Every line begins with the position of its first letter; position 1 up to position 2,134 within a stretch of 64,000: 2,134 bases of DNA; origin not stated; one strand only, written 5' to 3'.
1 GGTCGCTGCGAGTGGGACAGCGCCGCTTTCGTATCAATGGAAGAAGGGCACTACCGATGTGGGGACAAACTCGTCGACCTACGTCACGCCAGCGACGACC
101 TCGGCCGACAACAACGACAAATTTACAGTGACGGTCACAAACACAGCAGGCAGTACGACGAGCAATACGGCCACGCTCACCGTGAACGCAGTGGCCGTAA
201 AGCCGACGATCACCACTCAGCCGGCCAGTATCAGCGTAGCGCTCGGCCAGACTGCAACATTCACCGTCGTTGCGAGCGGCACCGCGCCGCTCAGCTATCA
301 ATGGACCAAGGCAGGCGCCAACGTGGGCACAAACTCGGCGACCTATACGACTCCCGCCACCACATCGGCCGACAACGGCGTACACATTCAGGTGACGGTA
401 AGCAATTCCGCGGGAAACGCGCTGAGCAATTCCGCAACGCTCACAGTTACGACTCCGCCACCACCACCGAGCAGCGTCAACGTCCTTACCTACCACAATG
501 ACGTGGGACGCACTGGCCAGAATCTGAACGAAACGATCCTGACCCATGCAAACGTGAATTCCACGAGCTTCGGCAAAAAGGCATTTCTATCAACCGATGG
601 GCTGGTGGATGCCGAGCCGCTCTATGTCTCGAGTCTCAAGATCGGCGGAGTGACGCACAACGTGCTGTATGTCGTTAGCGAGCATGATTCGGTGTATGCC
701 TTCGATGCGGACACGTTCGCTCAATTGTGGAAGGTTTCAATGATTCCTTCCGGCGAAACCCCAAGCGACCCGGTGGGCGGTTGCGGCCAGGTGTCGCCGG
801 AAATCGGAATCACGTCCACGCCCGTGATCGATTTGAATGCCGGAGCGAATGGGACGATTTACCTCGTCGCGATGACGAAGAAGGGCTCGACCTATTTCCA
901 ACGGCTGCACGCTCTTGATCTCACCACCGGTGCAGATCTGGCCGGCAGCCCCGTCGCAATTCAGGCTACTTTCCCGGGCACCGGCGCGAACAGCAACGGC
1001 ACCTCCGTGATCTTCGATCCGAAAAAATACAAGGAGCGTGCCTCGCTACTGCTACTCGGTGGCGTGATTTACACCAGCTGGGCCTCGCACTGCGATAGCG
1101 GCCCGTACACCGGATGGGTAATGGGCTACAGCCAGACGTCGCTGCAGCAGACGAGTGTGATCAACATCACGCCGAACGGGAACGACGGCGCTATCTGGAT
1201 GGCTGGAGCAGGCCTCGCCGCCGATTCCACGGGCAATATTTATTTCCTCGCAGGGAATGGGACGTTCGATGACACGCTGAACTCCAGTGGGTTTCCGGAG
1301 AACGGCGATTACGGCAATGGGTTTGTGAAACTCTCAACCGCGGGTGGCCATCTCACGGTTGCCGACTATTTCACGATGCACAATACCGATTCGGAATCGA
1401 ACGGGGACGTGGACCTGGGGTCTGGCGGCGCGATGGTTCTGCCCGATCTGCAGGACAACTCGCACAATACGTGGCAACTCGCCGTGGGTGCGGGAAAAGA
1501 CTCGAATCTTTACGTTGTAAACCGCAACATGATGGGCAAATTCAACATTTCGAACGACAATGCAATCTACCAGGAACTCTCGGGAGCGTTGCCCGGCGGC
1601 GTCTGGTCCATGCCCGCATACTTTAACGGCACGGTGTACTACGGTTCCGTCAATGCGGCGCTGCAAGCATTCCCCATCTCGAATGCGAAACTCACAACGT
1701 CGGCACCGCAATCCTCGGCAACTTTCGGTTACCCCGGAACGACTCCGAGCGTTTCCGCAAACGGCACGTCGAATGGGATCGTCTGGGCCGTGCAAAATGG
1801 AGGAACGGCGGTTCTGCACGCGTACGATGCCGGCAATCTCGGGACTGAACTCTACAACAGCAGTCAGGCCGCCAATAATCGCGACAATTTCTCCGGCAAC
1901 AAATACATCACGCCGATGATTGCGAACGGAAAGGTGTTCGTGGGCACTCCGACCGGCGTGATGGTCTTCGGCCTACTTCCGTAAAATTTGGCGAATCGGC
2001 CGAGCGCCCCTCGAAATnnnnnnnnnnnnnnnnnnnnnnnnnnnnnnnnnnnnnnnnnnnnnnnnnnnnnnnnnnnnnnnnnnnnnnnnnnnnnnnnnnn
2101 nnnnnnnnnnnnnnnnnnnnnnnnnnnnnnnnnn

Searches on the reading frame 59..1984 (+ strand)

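Call 54: search_protein_families(library=pfam, proteins=[window:59-1984:+], max_evalue=0.00001)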
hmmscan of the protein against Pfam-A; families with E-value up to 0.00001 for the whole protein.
window:59-1984:+ (641 aa): 2 families
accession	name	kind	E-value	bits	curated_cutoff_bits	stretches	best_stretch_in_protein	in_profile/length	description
PF07679.22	I-set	-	6.2e-07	29.8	23.7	0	49-119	1-80/90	Immunoglobulin I-set domain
PF13927.12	Ig_3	-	7.1e-07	30.1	30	1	48-107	1-70/78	Immunoglobulin domain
